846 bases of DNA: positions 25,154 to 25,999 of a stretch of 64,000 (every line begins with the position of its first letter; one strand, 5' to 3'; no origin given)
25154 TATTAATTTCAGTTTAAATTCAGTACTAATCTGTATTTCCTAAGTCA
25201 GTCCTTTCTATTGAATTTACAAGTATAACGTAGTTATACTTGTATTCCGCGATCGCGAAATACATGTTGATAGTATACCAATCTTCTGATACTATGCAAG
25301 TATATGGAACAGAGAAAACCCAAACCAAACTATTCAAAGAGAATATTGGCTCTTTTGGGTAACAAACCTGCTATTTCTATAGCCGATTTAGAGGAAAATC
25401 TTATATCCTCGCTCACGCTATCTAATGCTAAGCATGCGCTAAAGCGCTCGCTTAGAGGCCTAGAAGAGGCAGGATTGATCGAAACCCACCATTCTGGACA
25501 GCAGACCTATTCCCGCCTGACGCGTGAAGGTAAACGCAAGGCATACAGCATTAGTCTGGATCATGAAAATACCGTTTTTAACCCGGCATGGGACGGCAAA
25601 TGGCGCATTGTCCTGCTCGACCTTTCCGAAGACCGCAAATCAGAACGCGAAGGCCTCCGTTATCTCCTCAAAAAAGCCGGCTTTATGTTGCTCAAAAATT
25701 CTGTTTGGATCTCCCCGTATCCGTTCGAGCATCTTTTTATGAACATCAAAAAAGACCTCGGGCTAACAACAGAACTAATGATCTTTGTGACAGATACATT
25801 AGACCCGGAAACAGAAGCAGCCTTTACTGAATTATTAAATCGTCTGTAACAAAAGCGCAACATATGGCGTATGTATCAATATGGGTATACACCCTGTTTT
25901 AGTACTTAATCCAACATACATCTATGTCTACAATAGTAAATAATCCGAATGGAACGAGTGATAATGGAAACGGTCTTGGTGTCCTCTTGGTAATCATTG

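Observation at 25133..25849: dnaK has a dedicated promoter region with two palindromic operators, shared with a divergent compact PaaX-like regulator; no CIRCE or HAIR element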

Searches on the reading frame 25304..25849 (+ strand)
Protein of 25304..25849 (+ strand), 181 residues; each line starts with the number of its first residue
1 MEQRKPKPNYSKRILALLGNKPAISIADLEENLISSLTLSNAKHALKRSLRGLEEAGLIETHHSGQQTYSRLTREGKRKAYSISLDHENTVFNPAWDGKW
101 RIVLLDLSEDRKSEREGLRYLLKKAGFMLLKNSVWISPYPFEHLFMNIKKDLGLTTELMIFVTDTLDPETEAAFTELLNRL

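Call 6: search_protein_families(library=pfam, proteins=[window:25304-25849:+], max_evalue=0.01)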
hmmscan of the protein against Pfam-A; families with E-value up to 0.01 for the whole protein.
window:25304-25849:+ (181 aa): 2 families
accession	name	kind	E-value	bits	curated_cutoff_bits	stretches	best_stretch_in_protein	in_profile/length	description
PF20803.2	PaaX_M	-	6.8e-20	71.4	24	1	94-172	2-80/83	PaaX protein central Cas2-like domain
PF22665.2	DUF6293_C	-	0.0087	16.9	27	0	47-79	65-97/101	DUF6293 C-terminal winged helix domain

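Call 7: search_protein_families(library=ncbifam, proteins=[window:25304-25849:+], max_evalue=0.01)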
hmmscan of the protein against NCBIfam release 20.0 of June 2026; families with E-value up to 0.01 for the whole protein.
window:25304-25849:+ (181 aa): 3 families
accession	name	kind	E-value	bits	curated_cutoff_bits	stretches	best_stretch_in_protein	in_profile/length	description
TIGR02277.1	PaaX_trns_reg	equivalog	7.4e-12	45.4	264.55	1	43-150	34-138/279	phenylacetic acid degradation operon negative regulatory protein PaaX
NF033788.1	HTH_metalloreg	subfamily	0.0048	16.7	55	0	14-76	16-72/77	metalloregulator ArsR/SmtB family transcription factor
NF038232.1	STM3845_fam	equivalog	0.0077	16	100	0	22-84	196-257/277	retron St85 family effector protein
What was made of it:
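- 25304..25849 (+): Regulator, 181 aa: N-terminal winged helix plus PaaX central Cas2-like dimerisation domain; no PaaX C-terminal domain. Pfam PF20803 E 6.8e-20; TIGR02277 scores 45 bits against a cutoff of 264 (calls 6, 7).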

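Call 12: find_homologous_proteins(query=window:25304-25846:+, max_evalue=0.001)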
Query window:25304-25846:+ (181 aa): 2022 proteins with E <= 0.001 among 2180 candidates; the best 120 are listed.
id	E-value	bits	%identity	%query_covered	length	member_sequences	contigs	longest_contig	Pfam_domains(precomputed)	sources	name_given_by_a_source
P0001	8.1e-114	395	100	100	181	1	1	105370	PF20803.3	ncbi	-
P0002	4.5e-89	315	80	98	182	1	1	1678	PF20803.3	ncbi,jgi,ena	jgi:phenylacetic acid degradation operon negative regulatory protein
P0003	6.6e-87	307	78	95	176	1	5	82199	PF20803.3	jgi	jgi:phenylacetic acid degradation operon negative regulatory protein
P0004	1.6e-85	303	76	99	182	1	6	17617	PF20803.3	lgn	-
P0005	2.8e-79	283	75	95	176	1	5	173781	PF20803.3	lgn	-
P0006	7.1e-79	281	73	95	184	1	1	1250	PF20803.3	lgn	-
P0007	1.2e-78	281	72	99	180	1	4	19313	PF20803.3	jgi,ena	-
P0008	1.7e-78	280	71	98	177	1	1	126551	PF20803.3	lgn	-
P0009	1.3e-77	277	71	98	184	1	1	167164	PF20803.3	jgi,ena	jgi:DNA-binding transcriptional regulator PaaX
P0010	2.3e-77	276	73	98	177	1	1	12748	PF20803.3,PF12802.14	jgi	jgi:DNA-binding transcriptional regulator PaaX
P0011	2.5e-77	276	74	94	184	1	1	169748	PF20803.3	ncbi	-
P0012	3.1e-77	276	73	95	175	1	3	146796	PF20803.3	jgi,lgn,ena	-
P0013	4.2e-77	276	73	95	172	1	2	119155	PF20803.3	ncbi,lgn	ncbi:MAG: hypothetical protein ABIO57_04000 [Candidatus Paceibacterota bacterium]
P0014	1.2e-76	274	73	94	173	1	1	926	PF20803.3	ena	-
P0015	1.9e-76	273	75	93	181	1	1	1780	PF20803.3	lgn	-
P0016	3.1e-76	273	73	94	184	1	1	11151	PF20803.3,PF12802.14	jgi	jgi:DNA-binding transcriptional regulator PaaX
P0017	2.5e-75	270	70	96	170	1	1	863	PF20803.3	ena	-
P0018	3.4e-75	269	68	98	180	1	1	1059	PF20803.3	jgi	jgi:phenylacetic acid degradation operon negative regulatory protein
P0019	4.8e-75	269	71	95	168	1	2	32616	PF20803.3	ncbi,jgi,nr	ncbi:MAG TPA: hypothetical protein VL576_02145 [Candidatus Paceibacterota bacterium]|jgi:phenylaceti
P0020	5.5e-75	269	69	99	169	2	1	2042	PF20803.3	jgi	jgi:phenylacetic acid degradation operon negative regulatory protein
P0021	1.0e-74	268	72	94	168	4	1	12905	PF20803.3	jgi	jgi:phenylacetic acid degradation operon negative regulatory protein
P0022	2.2e-74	267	72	95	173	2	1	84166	PF20803.3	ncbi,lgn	ncbi:MAG: hypothetical protein V4478_00815 [Patescibacteria group bacterium]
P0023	2.3e-74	267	72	95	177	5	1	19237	PF20803.3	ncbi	-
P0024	2.4e-74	267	73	95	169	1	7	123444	PF20803.3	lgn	-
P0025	6.3e-74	265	69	99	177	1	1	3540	PF20803.3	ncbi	-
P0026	6.4e-74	265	69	96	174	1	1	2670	PF20803.3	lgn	-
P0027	1.8e-73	264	70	95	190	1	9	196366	PF20803.3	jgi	jgi:DNA-binding transcriptional regulator PaaX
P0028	2.1e-73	264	71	97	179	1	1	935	PF20803.3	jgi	jgi:phenylacetic acid degradation operon negative regulatory protein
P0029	2.1e-73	263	72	94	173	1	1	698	PF20803.3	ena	-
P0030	6.4e-73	262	69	94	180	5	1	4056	PF20803.3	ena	-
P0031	2.2e-72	260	73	93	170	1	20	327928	PF20803.3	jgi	jgi:phenylacetic acid degradation operon negative regulatory protein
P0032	2.6e-72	260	66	97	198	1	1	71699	PF20803.3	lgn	-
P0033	3.4e-72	260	66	96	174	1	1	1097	PF20803.3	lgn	-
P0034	5.5e-72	259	68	94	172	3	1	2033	PF20803.3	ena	-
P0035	6.5e-72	259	67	98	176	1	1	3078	PF20803.3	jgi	jgi:phenylacetic acid degradation operon negative regulatory protein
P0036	1.1e-71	258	68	94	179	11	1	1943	PF20803.3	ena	-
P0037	2.4e-71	257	69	95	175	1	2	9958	PF20803.3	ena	-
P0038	9.8e-71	255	67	94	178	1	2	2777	PF20803.3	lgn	-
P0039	1.3e-70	254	68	96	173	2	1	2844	PF20803.3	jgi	jgi:DNA-binding transcriptional regulator PaaX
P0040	2.9e-70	253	69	95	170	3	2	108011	PF20803.3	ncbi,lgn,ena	-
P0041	7.9e-70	252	68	93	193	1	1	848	PF20803.3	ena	-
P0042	8.9e-70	252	66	94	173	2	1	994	PF20803.3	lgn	-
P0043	3.9e-69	250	67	92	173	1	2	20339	PF20803.3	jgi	jgi:DNA-binding transcriptional regulator PaaX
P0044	6.4e-69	249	66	94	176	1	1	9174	PF20803.3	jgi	jgi:DNA-binding transcriptional regulator PaaX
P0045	6.8e-69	249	65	96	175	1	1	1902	PF20803.3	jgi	jgi:DNA-binding transcriptional regulator PaaX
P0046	9.4e-69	248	63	99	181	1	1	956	PF20803.3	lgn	-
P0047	1.0e-68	248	64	96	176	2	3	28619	PF20803.3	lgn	-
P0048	1.2e-68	248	67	94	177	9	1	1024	PF20803.3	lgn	-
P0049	1.4e-68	248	63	98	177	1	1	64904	PF20803.3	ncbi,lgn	-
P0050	2.0e-68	247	65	96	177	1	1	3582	PF20803.3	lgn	-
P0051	4.9e-68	246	65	97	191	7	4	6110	PF20803.3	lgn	-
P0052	4.9e-68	246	66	94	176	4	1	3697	PF20803.3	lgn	-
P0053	1.1e-67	245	64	93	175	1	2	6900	PF20803.3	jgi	jgi:DNA-binding transcriptional regulator PaaX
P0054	2.2e-67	244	63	95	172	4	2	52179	PF20803.3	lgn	-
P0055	2.2e-67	244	64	96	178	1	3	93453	PF20803.3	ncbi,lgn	-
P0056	2.3e-67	244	65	96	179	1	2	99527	PF20803.3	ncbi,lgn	-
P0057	2.5e-67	244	64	97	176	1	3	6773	PF20803.3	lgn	-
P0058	3.3e-67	243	69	92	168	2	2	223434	PF01047.29,PF20803.3,PF12802.14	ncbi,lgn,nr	ncbi:MAG TPA: MarR family transcriptional regulator [Candidatus Paceibacterota bacterium]|nr:MarR fa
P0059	6.9e-67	242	65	96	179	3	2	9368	PF20803.3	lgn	-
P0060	7.5e-67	242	65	93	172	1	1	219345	PF20803.3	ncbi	-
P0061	8.8e-67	242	64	94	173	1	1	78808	PF20803.3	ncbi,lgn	-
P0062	1.4e-66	241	69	88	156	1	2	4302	PF20803.3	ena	-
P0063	1.5e-66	241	62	99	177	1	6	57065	PF20803.3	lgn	-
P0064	1.8e-66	241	64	96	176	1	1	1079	PF20803.3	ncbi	-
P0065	2.2e-66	241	63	98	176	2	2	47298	PF20803.3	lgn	-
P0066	2.2e-66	241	65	95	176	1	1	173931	PF20803.3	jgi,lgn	jgi:phenylacetic acid degradation operon negative regulatory protein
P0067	2.9e-66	240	62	96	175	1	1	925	PF20803.3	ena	-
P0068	3.1e-66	240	64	97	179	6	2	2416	PF20803.3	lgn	-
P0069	3.8e-66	240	64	95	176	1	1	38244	PF20803.3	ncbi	-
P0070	5.8e-66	239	63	97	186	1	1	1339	PF20803.3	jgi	jgi:DNA-binding transcriptional regulator PaaX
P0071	7.1e-66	239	66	94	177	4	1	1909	PF20803.3,PF01325.26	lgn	-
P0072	1.1e-65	238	63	98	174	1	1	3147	PF20803.3,PF12802.14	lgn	-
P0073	1.5e-65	238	60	95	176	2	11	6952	PF20803.3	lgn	-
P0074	3.0e-65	237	64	95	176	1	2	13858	PF20803.3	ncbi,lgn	-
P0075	4.2e-65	236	62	95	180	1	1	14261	PF20803.3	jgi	-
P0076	4.8e-65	236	64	94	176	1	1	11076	PF20803.3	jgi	jgi:phenylacetic acid degradation operon negative regulatory protein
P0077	4.9e-65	236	62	94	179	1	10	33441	PF20803.3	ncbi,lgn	-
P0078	6.0e-65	236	62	96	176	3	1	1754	PF20803.3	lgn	-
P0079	6.7e-65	236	64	96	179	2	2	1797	PF20803.3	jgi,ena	-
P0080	6.9e-65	236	70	85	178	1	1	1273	PF20803.3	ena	-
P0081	7.7e-65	236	65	92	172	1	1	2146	PF20803.3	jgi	jgi:phenylacetic acid degradation operon negative regulatory protein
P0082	8.4e-65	235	62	95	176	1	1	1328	PF20803.3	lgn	-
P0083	8.8e-65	235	63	93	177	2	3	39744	PF20803.3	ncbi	-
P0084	1.3e-64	235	64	91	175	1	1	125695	PF20803.3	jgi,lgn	-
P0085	1.6e-64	235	62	95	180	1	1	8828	PF20803.3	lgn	-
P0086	1.7e-64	234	65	96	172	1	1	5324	PF20803.3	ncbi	-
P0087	2.0e-64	234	64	94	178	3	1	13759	PF20803.3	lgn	-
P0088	2.0e-64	234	65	91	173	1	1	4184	PF20803.3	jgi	jgi:phenylacetic acid degradation operon negative regulatory protein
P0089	2.3e-64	234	60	95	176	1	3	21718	PF20803.3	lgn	-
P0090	3.3e-64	234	62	97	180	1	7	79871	PF20803.3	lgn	-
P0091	4.4e-64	233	63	93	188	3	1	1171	PF20803.3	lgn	-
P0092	4.6e-64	233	62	93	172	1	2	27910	PF20803.3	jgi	jgi:DNA-binding transcriptional regulator PaaX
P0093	6.3e-64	233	64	94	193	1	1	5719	PF20803.3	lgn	-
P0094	8.9e-64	232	60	95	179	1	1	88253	PF20803.3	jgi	jgi:DNA-binding transcriptional regulator PaaX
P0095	9.2e-64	232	61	94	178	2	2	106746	PF20803.3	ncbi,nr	ncbi:MAG: hypothetical protein KBC11_00470 [Candidatus Pacebacteria bacterium]|nr:hypothetical prote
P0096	1.0e-63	232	64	96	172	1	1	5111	PF20803.3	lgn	-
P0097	1.6e-63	231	63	94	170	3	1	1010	PF20803.3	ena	-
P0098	1.7e-63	231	59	96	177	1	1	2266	PF20803.3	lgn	-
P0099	1.9e-63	231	62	95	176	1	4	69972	PF20803.3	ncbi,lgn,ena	-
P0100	2.0e-63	231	64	95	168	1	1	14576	PF20803.3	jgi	jgi:DNA-binding transcriptional regulator PaaX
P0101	2.3e-63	231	61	95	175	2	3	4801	PF20803.3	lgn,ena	-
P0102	2.4e-63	231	61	92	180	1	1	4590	PF20803.3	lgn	-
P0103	2.8e-63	231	62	94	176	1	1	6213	PF20803.3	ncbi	-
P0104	2.8e-63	231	60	92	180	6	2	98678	PF20803.3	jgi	jgi:phenylacetic acid degradation operon negative regulatory protein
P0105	2.9e-63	231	62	96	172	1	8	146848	PF20803.3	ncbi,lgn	-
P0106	2.9e-63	230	63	95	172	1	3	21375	PF12840.14,PF20803.3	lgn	-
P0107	3.0e-63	230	63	94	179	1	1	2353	PF20803.3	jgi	jgi:DNA-binding transcriptional regulator PaaX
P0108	3.0e-63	230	62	96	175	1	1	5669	PF20803.3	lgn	-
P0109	3.2e-63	230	63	96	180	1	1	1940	PF20803.3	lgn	-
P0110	3.4e-63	230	64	91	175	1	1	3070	PF20803.3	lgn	-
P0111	3.5e-63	230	62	86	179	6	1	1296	PF20803.3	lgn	-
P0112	3.8e-63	230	64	91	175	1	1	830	PF20803.3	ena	-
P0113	3.8e-63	230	60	92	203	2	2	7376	PF20803.3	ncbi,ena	-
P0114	4.2e-63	230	64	93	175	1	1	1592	PF20803.3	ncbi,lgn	-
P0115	5.4e-63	230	60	95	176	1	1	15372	PF20803.3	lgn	-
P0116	6.1e-63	229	59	96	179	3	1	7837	PF20803.3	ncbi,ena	-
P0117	7.8e-63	229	60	95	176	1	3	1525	PF20803.3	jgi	jgi:phenylacetic acid degradation operon negative regulatory protein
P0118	8.2e-63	229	63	94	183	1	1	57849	PF20803.3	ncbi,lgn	-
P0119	8.7e-63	229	64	94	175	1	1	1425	PF20803.3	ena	-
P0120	8.9e-63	229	57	96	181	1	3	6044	PF20803.3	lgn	-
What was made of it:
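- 25304..25849 (+): There are 2022 homologues; the named top hits are Paceibacterota/Patescibacteria MAGs (call 12).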

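Call 15: find_related_loci(query=A1, collection=genome_contigs, flank=6000)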
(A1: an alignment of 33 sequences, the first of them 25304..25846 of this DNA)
Query A1 (181 aa) in genome_contigs; peptide patterns used: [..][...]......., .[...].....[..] (x = any residue, [..] = any of these).
600 stretches matched a pattern (row limit reached: there are more); 363 encode a relative of the query (tblastn E <= 1e-3); the best 80 are kept; 80 distinct loci.
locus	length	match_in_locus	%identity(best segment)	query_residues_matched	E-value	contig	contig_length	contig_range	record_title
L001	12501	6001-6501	74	9-178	1e-83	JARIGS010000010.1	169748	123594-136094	MAG: Candidatus Nomurabacteria bacterium isolate CullarsAll.DT.37 k141_237192, whole genome shotgun sequence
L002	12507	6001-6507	73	7-178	6e-83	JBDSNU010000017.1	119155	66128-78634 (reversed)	MAG: Candidatus Paceibacterota bacterium isolate cluster1_bin.423 k127_4619666, whole genome shotgun sequence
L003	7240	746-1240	73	7-178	5e-82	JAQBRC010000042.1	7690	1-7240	MAG: Candidatus Nomurabacteria bacterium isolate RYN_389 scaffold_2723284, whole genome shotgun sequence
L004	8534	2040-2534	71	7-178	1e-81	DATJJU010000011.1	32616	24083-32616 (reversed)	MAG TPA_asm: Candidatus Paceibacterota bacterium isolate SMAG_U15574 k141_1279903, whole genome shotgun sequence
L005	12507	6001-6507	72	7-178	4e-81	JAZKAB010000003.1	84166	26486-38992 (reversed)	MAG: Patescibacteria group bacterium isolate ADI_H3L2_1_122_18_3-bin004 ADIH3L21_B004_0_000000000003, whole genome shotg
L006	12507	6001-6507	72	7-178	1e-80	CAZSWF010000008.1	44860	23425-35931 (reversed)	MAG TPA_asm: uncultured Candidatus Saccharibacteria bacterium isolate SRP286056_co3_87 genome assembly, contig: NODE_470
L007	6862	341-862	71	9-178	3e-80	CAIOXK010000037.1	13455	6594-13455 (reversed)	Candidatus Nomurabacteria bacterium isolate Ki1-1-6m_bin-0473 genome assembly, contig: bin-0473:37/43, whole genome shot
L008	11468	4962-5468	72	7-178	2e-79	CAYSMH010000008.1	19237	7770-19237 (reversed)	MAG TPA_asm: uncultured Candidatus Saccharibacteria bacterium isolate SRP286056_co3_445 genome assembly, contig: NODE_27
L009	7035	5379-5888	68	7-180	2e-78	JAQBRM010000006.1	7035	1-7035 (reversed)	MAG: Candidatus Nomurabacteria bacterium isolate RYN_399 scaffold_25071, whole genome shotgun sequence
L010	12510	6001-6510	68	5-177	2e-78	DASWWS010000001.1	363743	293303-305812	MAG TPA_asm: Candidatus Paceibacterota bacterium isolate SMAG_U3662 k141_882579, whole genome shotgun sequence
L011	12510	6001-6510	68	5-177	6e-78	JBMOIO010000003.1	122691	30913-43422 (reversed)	MAG: Minisyncoccia bacterium isolate Deming_bin.451 contig147, whole genome shotgun sequence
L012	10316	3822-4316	69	9-180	4e-77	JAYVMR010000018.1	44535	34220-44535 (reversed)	MAG: Candidatus Nomurabacteria bacterium isolate GL61_DN_metabat_25 GL61_DN_metabat_25_17, whole genome shotgun sequence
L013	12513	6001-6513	65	1-174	8e-76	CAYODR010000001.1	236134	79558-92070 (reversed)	MAG TPA_asm: uncultured Candidatus Saccharibacteria bacterium isolate SRP344714_co1_234 genome assembly, contig: NODE_10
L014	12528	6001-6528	63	1-178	2e-74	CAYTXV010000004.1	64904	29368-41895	MAG TPA_asm: uncultured Candidatus Saccharibacteria bacterium isolate SRP296810_co1_172 genome assembly, contig: NODE_35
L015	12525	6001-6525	65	1-178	1e-73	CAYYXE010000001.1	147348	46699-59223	MAG TPA_asm: uncultured Candidatus Saccharibacteria bacterium isolate SRP133034_co1_65 genome assembly, contig: NODE_32_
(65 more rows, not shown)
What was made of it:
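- All loci belong to one lineage (call 15).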

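Call 26: search_solved_structures(query=A1, max_evalue=1, show_alignments=2)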
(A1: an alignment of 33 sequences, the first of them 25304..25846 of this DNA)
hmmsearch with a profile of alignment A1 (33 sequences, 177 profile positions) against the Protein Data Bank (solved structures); distinct sequences matched with E-value up to 1: 27.
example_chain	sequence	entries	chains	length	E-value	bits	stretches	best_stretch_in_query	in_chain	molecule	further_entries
4v92_BK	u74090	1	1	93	0.023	17.3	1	13-76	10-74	ES10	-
6i7o_C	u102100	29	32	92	0.038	16.6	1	13-76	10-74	40S ribosomal protein S10-A | Small ribosomal subunit protein eS10A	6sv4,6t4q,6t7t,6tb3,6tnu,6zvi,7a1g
3df8_A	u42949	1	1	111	0.038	16.6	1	10-81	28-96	possible HxlR family transcriptional factor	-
6woo_KK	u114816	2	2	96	0.041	16.5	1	13-76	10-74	eS10 | Small ribosomal subunit protein eS10A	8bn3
4uer_7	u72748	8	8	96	0.042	16.4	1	13-76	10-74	ES10 | 40S ribosomal protein S10-A | Small ribosomal subunit protein eS10A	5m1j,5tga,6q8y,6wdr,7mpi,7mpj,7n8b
5fci_c0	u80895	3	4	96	0.044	16.4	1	13-75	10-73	40S ribosomal protein S10-A | 40S ribosomal protein S10-A,40S ribosomal protein S10-A,40S ribosomal protein S10-A,40S ri | Small ribosomal subunit protein eS10A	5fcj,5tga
5i4l_C0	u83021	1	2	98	0.045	16.3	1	13-76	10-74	40S ribosomal protein S10-A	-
5lyb_c0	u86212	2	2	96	0.046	16.3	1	13-75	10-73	40S ribosomal protein S10-A,40S ribosomal protein S10-A,40S Ribosomal Protein S10 | 40S ribosomal protein S10-A,40S Ribosomal Protein S10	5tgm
5dgf_C0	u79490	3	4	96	0.047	16.3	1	13-75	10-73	40S ribosomal protein S10-A | 40S ribosomal protein S10-A,40S ribosomal protein S10-A,40S Ribosomal Protein S10-A | 40S ribosomal protein S10-A,40S Ribosomal Pr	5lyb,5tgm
4u3n_c0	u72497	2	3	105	0.053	16.1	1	13-76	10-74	40S ribosomal protein S10-A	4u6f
4u3m_C0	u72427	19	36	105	0.053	16.1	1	13-76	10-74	40S ribosomal protein S10-B | 40S ribosomal protein S10-A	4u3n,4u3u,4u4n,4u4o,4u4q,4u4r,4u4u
3j6x_10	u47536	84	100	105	0.054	16.1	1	13-76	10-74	40S ribosomal protein S10 | 40S ribosomal protein S10-A | eS10 (yeast S10)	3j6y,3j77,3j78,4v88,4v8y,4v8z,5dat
5fci_C0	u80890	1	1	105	0.058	16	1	13-75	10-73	40S ribosomal protein S10-A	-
5it7_K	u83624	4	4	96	0.061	15.9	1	12-74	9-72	KLLA0B08173p | Ribosomal protein eS10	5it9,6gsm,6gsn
3nrv_A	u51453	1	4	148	0.068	15.8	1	13-76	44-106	Putative transcriptional regulator (MarR/EmrR family)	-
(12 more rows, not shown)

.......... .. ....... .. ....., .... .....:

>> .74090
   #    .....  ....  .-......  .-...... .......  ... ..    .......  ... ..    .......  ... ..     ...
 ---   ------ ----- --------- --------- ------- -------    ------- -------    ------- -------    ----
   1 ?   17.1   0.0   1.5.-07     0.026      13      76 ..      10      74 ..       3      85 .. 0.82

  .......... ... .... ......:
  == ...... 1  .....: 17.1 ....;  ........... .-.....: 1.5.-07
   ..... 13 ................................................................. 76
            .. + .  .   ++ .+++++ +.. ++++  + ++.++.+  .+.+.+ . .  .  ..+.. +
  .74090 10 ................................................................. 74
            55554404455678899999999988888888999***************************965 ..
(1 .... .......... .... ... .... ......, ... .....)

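Call 35: predict_structure(alignment_id=A1)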
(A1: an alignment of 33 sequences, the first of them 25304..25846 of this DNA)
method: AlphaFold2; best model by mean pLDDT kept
length: 181 residues; sequences in the alignment: 33
mean_pLDDT: 84.7   pTM: 0.72
mean pLDDT of the five models: 84.7, 80.6, 77.5, 77.4, 73.0
residues with pLDDT >= 90: 68; 70-90: 92; 50-70: 13; < 50: 8
segments of 3 or more residues with pLDDT < 50: 1-4, 89-92
pLDDT, mean of each block of 10 residues (from residue 1): 56 89 88 73 86 95 93 91 70 72 91 89 90 90 87 89 92 84 66
secondary structure, 60 per line:
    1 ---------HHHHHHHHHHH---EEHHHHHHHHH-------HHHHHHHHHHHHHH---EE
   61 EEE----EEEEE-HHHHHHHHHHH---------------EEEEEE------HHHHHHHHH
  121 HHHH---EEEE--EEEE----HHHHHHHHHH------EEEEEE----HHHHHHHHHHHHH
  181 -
elements in order: H10-20 H26-34 H42-55 E59-63 E68-72 H74-84 E100-105 H112-124 E128-131 E134-137 H142-151 E158-163 H168-180
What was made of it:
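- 25304..25849 (+): AF2 model pLDDT 84.7 (call 35).
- On PaaX family (TIGR02277 / Pfam PaaX N, PaaX_M, PaaX_C): The AF2 model has H-H-H-beta-beta at residues 10-72 (call 35).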
